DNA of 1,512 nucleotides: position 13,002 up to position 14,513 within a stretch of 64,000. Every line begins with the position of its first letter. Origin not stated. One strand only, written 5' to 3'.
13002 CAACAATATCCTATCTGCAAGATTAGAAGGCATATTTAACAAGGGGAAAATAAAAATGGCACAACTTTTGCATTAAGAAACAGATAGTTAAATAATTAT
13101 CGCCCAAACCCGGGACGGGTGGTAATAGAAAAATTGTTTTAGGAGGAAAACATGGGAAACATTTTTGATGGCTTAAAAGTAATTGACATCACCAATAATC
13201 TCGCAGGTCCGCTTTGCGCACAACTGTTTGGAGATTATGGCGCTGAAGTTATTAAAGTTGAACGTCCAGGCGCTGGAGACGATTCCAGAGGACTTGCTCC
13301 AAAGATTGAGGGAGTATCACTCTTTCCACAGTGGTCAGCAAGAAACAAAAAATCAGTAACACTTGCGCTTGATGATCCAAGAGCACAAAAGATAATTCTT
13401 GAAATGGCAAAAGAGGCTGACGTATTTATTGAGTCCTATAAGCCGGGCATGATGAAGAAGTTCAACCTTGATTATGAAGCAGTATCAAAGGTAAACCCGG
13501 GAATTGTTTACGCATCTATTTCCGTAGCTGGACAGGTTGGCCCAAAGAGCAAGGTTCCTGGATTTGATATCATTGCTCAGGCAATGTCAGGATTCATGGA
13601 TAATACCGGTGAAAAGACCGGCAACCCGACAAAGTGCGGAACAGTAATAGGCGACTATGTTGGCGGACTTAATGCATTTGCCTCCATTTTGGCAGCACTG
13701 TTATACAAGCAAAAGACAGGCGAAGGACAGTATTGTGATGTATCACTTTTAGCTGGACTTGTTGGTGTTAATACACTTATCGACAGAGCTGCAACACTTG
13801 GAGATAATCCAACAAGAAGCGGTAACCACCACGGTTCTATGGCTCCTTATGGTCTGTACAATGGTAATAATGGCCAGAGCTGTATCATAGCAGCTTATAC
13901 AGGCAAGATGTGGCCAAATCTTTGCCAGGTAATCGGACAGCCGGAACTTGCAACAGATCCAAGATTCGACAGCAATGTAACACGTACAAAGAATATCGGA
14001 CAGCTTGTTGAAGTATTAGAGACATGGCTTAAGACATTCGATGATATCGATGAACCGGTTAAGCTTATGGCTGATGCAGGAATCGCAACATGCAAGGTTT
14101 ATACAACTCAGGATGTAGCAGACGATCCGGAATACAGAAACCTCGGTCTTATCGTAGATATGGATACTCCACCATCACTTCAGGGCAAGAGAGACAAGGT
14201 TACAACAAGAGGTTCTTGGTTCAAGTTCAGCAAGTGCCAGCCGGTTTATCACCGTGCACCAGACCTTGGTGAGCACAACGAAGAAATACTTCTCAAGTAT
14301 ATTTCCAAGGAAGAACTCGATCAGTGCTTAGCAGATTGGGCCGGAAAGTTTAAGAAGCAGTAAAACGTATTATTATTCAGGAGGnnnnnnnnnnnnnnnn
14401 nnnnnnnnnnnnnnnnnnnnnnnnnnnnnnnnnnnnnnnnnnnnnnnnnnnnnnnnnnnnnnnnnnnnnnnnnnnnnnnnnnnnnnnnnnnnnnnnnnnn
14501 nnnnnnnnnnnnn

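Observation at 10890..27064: Sigma-54-activated acyl-CoA island with two CaiB-type transferases, two ACADs plus EtfBA, two extra ene-reductase types and three importers, but no nameable substrate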

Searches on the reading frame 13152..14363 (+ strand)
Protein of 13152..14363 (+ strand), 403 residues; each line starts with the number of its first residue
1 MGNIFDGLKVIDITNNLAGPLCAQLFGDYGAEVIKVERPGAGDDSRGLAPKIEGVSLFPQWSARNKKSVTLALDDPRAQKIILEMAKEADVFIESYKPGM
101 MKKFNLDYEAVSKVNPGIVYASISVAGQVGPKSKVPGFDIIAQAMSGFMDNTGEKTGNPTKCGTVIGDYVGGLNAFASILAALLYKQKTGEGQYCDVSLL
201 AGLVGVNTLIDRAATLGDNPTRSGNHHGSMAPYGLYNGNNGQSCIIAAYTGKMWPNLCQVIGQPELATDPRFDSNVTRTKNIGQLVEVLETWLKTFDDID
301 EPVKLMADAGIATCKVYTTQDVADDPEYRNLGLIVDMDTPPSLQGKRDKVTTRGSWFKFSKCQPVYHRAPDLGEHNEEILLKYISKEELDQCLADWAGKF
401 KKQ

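Call 3: search_protein_families(library=pfam, proteins=[window:13152-14363:+])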
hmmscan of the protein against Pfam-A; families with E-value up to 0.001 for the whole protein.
window:13152-14363:+ (403 aa): 1 family
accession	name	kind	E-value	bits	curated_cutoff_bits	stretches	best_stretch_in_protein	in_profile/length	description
PF02515.22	CoA_transf_3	-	2.1e-103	346.7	23.3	1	6-376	2-366/366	CoA-transferase family III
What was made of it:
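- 13152..14363 (+): CoAT1: family III CoA-transferase (403 aa); proposed priming/activating transferase. PF02515 E 2e-103 (call 3).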

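Call 5: search_protein_families(library=ncbifam, proteins=[window:13152-14363:+], max_evalue=0.00001)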
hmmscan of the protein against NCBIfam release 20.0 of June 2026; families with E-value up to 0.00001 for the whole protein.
window:13152-14363:+ (403 aa): 7 families
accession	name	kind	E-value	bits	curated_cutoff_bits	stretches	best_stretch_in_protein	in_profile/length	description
NF041294.1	Scnl_mescCoAtase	equivalog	2.1e-71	241.1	700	1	5-380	4-380/381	succinyl-CoA:mesaconate CoA-transferase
TIGR03253.1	oxalate_frc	equivalog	1.7e-70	237.8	504.2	2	5-201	4-201/416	formyl-CoA transferase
NF003809.0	PRK05398.1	subfamily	1.8e-69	234.4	442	2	4-202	4-203/416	formyl-CoA transferase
NF008511.0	PRK11430.1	equivalog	1.3e-68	231.9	522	1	5-296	10-301/381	CoA:oxalate CoA-transferase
NF052585.1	SucGlutTfsCaiB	equivalog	1.7e-67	227.8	750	1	6-382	9-387/394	succinate--glutarate CoA-transferase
NF002914.1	PRK03525.1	equivalog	3.4e-35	121.7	413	1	5-383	10-381/400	L-carnitine CoA-transferase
TIGR04253.1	mesacon_CoA_iso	equivalog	1e-11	44.5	725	1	4-386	2-386/403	2-methylfumaryl-CoA isomerase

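Call 10: find_encoding_contigs(protein=window:13152-14363:+, flank=10000, max_places=8)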
Protein window:13152-14363:+ (403 aa): 4 contigs read that carry it; 4 places shown.
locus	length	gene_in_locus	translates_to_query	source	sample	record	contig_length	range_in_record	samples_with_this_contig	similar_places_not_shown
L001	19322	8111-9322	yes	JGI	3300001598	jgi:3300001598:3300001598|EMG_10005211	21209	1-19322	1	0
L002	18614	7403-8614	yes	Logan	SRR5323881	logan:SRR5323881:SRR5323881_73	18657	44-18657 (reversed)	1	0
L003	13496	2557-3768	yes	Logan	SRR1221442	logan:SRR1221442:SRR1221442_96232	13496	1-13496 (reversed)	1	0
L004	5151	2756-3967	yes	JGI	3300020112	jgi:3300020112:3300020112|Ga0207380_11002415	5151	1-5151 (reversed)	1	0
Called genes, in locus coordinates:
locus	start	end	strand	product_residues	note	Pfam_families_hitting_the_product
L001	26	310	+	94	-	PF01250:Ribosomal_S6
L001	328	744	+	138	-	PF00436:SSB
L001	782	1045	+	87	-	PF01084:Ribosomal_S18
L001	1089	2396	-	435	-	PF00155:Aminotran_1_2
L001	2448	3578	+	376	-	PF03222:Trp_Tyr_perm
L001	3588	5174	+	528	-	PF07969:Amidohydro_3, PF01979:Amidohydro_1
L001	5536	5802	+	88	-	PF02954:HTH_8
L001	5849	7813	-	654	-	PF06506:PrpR_N, PF01078:Mg_chelatase (faint), PF00158:Sigma54_activat, PF14532:Sigma54_activ_2, PF07728:AAA_5 (faint), PF25601:AAA_lid_14, PF02954:HTH_8 (weak)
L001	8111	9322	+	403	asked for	PF02515:CoA_transf_3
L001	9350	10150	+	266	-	PF00378:ECH_1, PF16113:ECH_2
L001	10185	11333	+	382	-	PF02771:Acyl-CoA_dh_N, PF02770:Acyl-CoA_dh_M, PF00441:Acyl-CoA_dh_1, PF22924:ACOX_C_alpha1 (faint), PF08028:Acyl-CoA_dh_2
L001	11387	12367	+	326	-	PF00478:IMPDH (weak), PF03060:NMO, PF01070:FMN_dh (weak), PF00977:His_biosynth (faint)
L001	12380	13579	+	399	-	-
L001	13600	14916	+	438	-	-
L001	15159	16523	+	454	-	PF00474:SSF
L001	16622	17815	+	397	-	PF02515:CoA_transf_3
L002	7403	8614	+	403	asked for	PF02515:CoA_transf_3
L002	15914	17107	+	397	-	PF02515:CoA_transf_3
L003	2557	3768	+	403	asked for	PF02515:CoA_transf_3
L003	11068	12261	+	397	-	PF02515:CoA_transf_3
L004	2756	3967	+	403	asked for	PF02515:CoA_transf_3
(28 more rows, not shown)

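Call 11: search_solved_structures(query=window:13152-14363:+, max_evalue=1e-20)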
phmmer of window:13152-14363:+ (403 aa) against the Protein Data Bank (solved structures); distinct sequences matched with E-value up to 1e-20: 32.
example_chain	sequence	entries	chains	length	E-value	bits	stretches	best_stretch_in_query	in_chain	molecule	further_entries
9br6_A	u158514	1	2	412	1e-65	225.5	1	5-384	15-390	Succinate--hydroxymethylglutarate CoA-transferase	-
9br7_A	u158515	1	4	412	2.5e-65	224.3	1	5-384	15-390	Succinate--hydroxymethylglutarate CoA-transferase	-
4hl6_A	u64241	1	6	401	5.2e-59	203.5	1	5-296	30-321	Uncharacterized protein YfdE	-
10uh_A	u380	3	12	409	4.4e-57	197.1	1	6-294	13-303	Formyl-coenzyme a transferase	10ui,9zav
4ed9_A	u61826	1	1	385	1.1e-54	189.3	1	5-344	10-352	CAIB/BAIF family protein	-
2vjp_A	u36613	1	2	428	1.6e-48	168.9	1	5-201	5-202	FORMYL-COENZYME A TRANSFERASE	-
2vjo_A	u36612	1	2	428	1.7e-48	168.9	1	5-201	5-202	FORMYL-COENZYME A TRANSFERASE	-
2vjn_A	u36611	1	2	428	2.2e-48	168.5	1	5-201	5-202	FORMYL-COENZYME A TRANSFERASE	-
1p5h_A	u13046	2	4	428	2.3e-48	168.4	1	5-201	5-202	Formyl-coenzyme A transferase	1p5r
2vjk_A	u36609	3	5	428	2.3e-48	168.4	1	5-201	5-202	FORMYL-COENZYME A TRANSFERASE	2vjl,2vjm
2vjq_A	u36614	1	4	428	2.3e-48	168.4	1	5-201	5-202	FORMYL-COENZYME A TRANSFERASE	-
1t4c_A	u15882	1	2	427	3e-48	168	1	5-201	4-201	Formyl-CoA:oxalate CoA-transferase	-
1vgr_A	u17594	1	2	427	1.1e-47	166.2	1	5-201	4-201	Formyl-coenzyme A transferase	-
1t3z_A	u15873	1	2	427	2e-47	165.3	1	5-201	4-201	Formyl-coenzyme A transferase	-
2vjm_B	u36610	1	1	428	2.3e-47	165.1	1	5-201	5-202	FORMYL-COENZYME A TRANSFERASE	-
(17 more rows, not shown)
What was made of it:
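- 13152..14363 (+): Nearest solved structures are SUGCT 9br6 and YfdE 4hl6 (call 11).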

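Call 14: find_homologous_proteins(query=window:13152-14363:+, max_evalue=1e-30)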
Query window:13152-14363:+ (403 aa): 5799 proteins with E <= 1e-30 among 8000 candidates; the best 120 are listed.
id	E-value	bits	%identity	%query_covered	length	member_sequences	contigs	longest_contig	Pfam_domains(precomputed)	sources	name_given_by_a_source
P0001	4.6e-275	930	100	100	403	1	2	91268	PF02515.23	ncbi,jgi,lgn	-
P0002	1.8e-203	694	73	100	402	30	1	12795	PF02515.23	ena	-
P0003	6.7e-200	682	70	100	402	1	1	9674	PF02515.23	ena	-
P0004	9.5e-200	682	70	100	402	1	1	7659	PF02515.23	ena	-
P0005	5.6e-199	679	71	100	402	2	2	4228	PF02515.23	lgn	-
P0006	6.4e-199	679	70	100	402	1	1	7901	PF02515.23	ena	-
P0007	7.1e-198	676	69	100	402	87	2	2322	PF02515.23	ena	-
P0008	3.5e-197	673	69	100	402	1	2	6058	PF02515.23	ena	-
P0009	8.6e-196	669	69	100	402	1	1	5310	PF02515.23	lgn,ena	-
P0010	1.2e-195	668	69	100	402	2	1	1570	PF02515.23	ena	-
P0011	8.1e-195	666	69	100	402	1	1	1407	PF02515.23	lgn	-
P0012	3.1e-193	660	70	100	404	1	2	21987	PF02515.23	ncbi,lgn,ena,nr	ncbi:MAG: CoA transferase [Oscillospiraceae bacterium]|nr:CoA transferase [Oscillospiraceae bacteriu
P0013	4.7e-180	617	66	100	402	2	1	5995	PF02515.23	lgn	-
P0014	3.6e-168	578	71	86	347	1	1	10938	PF02515.23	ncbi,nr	ncbi:MAG: CoA transferase, partial [Oscillospiraceae bacterium]|nr:CoA transferase [Oscillospiraceae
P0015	1.1e-162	560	74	79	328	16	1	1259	PF02515.23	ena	-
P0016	2.8e-161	555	58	100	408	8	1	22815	PF02515.23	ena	-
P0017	4.4e-159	548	57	100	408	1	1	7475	PF02515.23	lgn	-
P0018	7.2e-156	537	56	100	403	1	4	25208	PF02515.23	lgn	-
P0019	8.5e-144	498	55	100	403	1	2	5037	PF02515.23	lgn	-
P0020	3.3e-143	496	55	100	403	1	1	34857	PF02515.23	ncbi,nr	ncbi:MAG: CoA transferase [Oscillospiraceae bacterium]|nr:CoA transferase [Oscillospiraceae bacteriu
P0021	3.1e-142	492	55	100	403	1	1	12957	PF02515.23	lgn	-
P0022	3.6e-142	492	55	100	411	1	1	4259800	PF02515.23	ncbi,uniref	ncbi:CaiB/BaiF CoA transferase family protein [Desulfitobacterium sp. Sab5]|uniref:CaiB/BaiF CoA tra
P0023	3.7e-142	492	55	100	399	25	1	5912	PF02515.23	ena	-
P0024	1.6e-140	487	54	100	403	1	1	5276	PF02515.23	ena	-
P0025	1.6e-140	487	54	99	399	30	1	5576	PF02515.23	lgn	-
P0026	3.7e-140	486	54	100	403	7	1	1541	PF02515.23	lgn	-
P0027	2.7e-139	483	54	100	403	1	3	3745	PF02515.23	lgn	-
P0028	3.3e-139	482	53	100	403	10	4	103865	PF02515.23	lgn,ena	-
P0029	3.4e-139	482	54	99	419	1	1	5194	PF02515.23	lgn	-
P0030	1.3e-138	480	53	100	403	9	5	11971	PF02515.23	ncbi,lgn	-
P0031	3.7e-138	479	52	100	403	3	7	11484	PF02515.23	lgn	-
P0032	6.9e-138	478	55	100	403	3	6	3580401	PF02515.23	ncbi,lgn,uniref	ncbi:CaiB/BaiF CoA transferase family protein [Caproicibacter sp. BJN0012]|uniref:CaiB/BaiF CoA tran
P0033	1.2e-137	477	53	100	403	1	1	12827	PF02515.23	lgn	-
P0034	2.6e-137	476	53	100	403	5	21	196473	PF02515.23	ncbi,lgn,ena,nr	ncbi:MAG TPA: carnitine dehydratase [Clostridiales bacterium]|nr:carnitine dehydratase [Clostridiale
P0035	1.7e-136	474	53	100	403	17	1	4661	PF02515.23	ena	-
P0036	5.6e-136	472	53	100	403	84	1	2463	PF02515.23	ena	-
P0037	8.2e-136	471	54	100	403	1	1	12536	PF02515.23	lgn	-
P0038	8.4e-136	471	51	99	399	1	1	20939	PF02515.23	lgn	-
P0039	1.8e-135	470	51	100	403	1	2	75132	PF02515.23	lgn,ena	-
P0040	1.9e-135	470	53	100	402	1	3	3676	PF02515.23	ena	-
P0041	2.9e-135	469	54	97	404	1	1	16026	PF02515.23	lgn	-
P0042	3.2e-135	469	54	99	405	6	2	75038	PF02515.23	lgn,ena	-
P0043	4.6e-134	466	54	100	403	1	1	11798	PF02515.23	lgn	-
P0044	4.9e-134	465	51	100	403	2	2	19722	PF02515.23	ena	-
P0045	6.4e-134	465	54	100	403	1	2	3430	PF02515.23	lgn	-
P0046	9.6e-134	464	52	99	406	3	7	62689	PF02515.23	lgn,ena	-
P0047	1.4e-133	464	53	98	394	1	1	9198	PF02515.23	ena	-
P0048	2.7e-133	463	51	98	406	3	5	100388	PF02515.23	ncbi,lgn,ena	-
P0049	2.9e-133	463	51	100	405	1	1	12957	PF02515.23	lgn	-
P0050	2.3e-132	460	52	100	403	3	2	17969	PF02515.23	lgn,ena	-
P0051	7.8e-132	458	52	99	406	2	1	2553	PF02515.23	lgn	-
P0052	4.3e-131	456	51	100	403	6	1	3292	PF02515.23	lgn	-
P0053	9.7e-131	455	52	100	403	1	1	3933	PF02515.23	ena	-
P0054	1.2e-130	454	51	99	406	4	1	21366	PF02515.23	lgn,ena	-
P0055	3.1e-130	453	53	100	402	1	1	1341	PF02515.23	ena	-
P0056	9.0e-130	451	53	100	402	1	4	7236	PF02515.23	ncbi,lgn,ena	-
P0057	1.3e-129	451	53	100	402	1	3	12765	PF02515.23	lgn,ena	-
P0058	2.3e-129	450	52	96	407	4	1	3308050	PF02515.23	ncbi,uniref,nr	ncbi:CaiB/BaiF CoA transferase family protein [Caproiciproducens sp. NJN-50]|uniref:CaiB/BaiF CoA tr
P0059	2.5e-129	450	53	93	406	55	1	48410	PF02515.23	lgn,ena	-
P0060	3.3e-129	450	51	100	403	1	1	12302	PF02515.23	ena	-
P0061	4.0e-129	449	53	100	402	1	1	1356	PF02515.23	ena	-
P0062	5.4e-129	449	53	100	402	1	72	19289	PF02515.23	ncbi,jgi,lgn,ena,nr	ncbi:MAG: CoA transferase [Oscillospiraceae bacterium]|jgi:CoA:oxalate CoA-transferase|nr:CoA transf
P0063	1.0e-128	448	52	100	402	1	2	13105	PF02515.23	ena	-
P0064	2.2e-128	447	52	99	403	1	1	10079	PF02515.23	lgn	-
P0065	2.7e-128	447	52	100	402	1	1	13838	PF02515.23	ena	-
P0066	5.8e-128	445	49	99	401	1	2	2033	PF02515.23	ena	-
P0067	6.0e-128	445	51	99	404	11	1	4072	PF02515.23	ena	-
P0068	6.3e-128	445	50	99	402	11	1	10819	PF02515.23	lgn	-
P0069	1.0e-127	445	52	99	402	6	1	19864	PF02515.23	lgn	-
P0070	1.2e-127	444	50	100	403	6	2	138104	PF02515.23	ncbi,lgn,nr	ncbi:MAG: CoA transferase [Eubacteriales bacterium]|nr:CoA transferase [Eubacteriales bacterium]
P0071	2.4e-127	443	52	100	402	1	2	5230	PF02515.23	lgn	-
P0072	1.3e-126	441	50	99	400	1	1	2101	PF02515.23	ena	-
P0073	1.5e-126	441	51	100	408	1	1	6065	PF02515.23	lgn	-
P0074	3.6e-126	440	50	100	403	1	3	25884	PF02515.23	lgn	-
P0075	3.6e-126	440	50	99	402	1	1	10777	PF02515.23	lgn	-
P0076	3.5e-125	436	50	100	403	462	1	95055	PF02515.23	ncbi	-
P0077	8.0e-125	435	49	99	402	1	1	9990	PF02515.23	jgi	-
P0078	1.5e-124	434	52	99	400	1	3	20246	PF02515.23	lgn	-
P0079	4.1e-122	426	50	93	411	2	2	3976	PF02515.23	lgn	-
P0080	3.6e-121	423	49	100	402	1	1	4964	PF02515.23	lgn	-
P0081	2.0e-120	421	51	98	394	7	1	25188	PF02515.23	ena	-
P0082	3.4e-119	417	47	99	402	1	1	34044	PF02515.23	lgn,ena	-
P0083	2.4e-118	414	46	98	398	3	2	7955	PF02515.23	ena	-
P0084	4.5e-118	413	48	99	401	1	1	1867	PF02515.23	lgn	-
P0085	1.4e-115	405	49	98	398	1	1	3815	PF02515.23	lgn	-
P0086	2.8e-115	404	49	99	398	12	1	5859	PF02515.23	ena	-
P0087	1.3e-114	402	47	99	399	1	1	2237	PF02515.23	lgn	-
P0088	7.6e-114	399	48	98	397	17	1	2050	PF02515.23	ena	-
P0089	8.3e-114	399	47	98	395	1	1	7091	PF02515.23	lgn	-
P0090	2.4e-113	397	46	98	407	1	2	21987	PF02515.23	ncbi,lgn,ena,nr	ncbi:MAG: CoA transferase [Oscillospiraceae bacterium]|nr:CoA transferase [Oscillospiraceae bacteriu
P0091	1.4e-112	395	48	94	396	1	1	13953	PF02515.23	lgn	-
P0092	2.6e-112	394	46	99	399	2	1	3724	PF02515.23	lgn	-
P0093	3.7e-112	393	46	99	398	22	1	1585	PF02515.23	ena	-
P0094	3.8e-112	393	57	78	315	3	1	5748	PF02515.23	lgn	-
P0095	4.5e-112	393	48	99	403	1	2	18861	PF02515.23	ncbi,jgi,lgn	-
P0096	4.6e-111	390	46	98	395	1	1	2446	PF02515.23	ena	-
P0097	7.1e-111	389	46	99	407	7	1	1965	PF02515.23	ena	-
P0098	7.3e-111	389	46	98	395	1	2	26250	PF02515.23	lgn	-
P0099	1.3e-110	388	48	98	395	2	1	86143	PF02515.23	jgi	-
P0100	1.5e-110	388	46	100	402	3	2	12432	PF02515.23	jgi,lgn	jgi:Predicted acyl-CoA transferases/carnitine dehydratase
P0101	2.1e-110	388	45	99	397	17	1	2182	PF02515.23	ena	-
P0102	2.9e-110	387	47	94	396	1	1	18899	PF02515.23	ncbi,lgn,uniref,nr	ncbi:CaiB/BaiF CoA-transferase family protein [Sporomusa sp.]|uniref:CaiB/BaiF CoA transferase famil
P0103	6.3e-110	386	46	95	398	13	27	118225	PF02515.23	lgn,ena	-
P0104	1.2e-109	385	49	93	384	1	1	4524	PF02515.23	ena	-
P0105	3.3e-109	384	47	94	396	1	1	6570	PF02515.23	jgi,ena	-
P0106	3.7e-109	384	45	99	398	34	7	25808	PF02515.23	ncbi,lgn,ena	-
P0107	5.1e-109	383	45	97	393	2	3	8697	PF02515.23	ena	-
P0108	5.8e-109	383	46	99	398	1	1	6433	PF02515.23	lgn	-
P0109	8.2e-109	382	46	99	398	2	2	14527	PF02515.23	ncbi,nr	ncbi:MAG: CoA transferase [Oscillospiraceae bacterium]|nr:CoA transferase [Oscillospiraceae bacteriu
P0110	1.1e-108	382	46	99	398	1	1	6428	PF02515.23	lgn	-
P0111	4.5e-108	380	45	100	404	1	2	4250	PF02515.23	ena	-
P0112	4.9e-108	380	46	98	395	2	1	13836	PF02515.23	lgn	-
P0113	3.3e-107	377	44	99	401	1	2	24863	PF02515.23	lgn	-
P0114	4.8e-107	377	45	98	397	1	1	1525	PF02515.23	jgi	jgi:crotonobetainyl-CoA:carnitine CoA-transferase CaiB-like acyl-CoA transferase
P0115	4.9e-107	377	46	99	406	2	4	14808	PF02515.23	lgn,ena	-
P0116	3.4e-106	374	46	95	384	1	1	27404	PF02515.23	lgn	-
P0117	3.6e-106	374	44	96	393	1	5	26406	PF02515.23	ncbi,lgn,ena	-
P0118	4.7e-106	373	47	94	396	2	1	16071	PF02515.23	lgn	-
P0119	6.1e-106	373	44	100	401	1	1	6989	PF02515.23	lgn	-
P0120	9.4e-106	372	44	100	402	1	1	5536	PF02515.23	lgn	-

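Call 15: find_encoding_contigs(protein=P0012, flank=10000, max_places=2)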
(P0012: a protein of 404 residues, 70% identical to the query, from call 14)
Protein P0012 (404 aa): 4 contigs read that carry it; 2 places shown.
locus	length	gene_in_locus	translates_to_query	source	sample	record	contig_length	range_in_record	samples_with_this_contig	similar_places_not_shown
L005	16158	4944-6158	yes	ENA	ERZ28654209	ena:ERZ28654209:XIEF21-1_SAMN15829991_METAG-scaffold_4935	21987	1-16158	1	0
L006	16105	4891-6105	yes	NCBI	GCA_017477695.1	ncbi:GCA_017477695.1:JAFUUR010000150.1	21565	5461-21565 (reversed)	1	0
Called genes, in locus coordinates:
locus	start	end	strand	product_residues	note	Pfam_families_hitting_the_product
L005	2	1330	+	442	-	?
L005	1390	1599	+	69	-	-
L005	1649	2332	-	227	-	PF09365:DUF2461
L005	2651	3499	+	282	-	PF02899:Phage_int_SAM_1, PF00589:Phage_integrase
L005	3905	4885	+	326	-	PF00478:IMPDH (faint), PF03060:NMO, PF01645:Glu_synthase (faint), PF04131:NanE (weak)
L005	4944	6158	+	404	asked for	PF02515:CoA_transf_3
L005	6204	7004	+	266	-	PF00378:ECH_1, PF16113:ECH_2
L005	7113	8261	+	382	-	PF02771:Acyl-CoA_dh_N, PF02770:Acyl-CoA_dh_M, PF00441:Acyl-CoA_dh_1, PF22924:ACOX_C_alpha1 (faint), PF08028:Acyl-CoA_dh_2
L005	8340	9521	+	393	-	-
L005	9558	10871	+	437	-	PF02447:GntP_permease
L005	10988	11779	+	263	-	PF00378:ECH_1, PF16113:ECH_2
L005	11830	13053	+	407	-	PF02515:CoA_transf_3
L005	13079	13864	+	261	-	PF01012:ETF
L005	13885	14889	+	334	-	PF01012:ETF, PF00766:ETF_alpha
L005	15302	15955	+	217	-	PF06971:Put_DNA-bind_N, PF02629:CoA_binding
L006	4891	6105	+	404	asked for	PF02515:CoA_transf_3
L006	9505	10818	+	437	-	PF02447:GntP_permease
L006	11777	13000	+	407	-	PF02515:CoA_transf_3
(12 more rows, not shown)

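Call 16: find_encoding_contigs(protein=P0016, flank=10000, max_places=2)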
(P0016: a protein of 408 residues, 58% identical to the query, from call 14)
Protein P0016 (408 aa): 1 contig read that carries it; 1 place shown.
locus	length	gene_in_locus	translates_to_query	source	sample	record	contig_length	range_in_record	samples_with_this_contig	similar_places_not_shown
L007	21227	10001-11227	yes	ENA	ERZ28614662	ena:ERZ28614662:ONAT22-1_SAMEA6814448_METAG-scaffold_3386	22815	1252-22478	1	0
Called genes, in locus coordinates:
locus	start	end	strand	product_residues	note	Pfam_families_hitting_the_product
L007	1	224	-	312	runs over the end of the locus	-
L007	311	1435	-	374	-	PF02771:Acyl-CoA_dh_N, PF02770:Acyl-CoA_dh_M, PF00441:Acyl-CoA_dh_1, PF22924:ACOX_C_alpha1 (faint), PF08028:Acyl-CoA_dh_2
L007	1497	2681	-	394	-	PF00108:Thiolase_N, PF00109:ketoacyl-synt (weak), PF02803:Thiolase_C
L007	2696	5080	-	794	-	PF02737:3HCDH_N, PF00725:3HCDH, PF00378:ECH_1, PF16113:ECH_2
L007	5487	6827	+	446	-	PF00072:Response_reg, PF00004:AAA (faint), PF00158:Sigma54_activat, PF14532:Sigma54_activ_2, PF07728:AAA_5 (weak), PF25601:AAA_lid_14, PF02954:HTH_8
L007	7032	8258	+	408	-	PF04346:EutH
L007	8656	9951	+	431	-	PF02550:AcetylCoA_hydro (weak), PF13336:AcetylCoA_hyd_C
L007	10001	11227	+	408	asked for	PF02515:CoA_transf_3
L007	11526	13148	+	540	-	PF07969:Amidohydro_3, PF01979:Amidohydro_1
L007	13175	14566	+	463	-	PF03606:DcuC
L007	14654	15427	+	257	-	PF00378:ECH_1, PF16113:ECH_2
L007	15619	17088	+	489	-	PF00989:PAS (weak), PF08448:PAS_4, PF13426:PAS_9, PF00512:HisKA, PF02518:HATPase_c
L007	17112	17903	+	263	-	PF00378:ECH_1, PF16113:ECH_2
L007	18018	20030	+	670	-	PF00724:Oxidored_FMN, PF01266:DAO (faint), PF00070:Pyr_redox (faint), PF00890:FAD_binding_2 (faint), PF01134:GIDA (faint), PF07992:Pyr_redox_2, PF12831:FAD_oxidored, PF13450:NAD_binding_8, +1 more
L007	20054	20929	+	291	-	PF00892:EamA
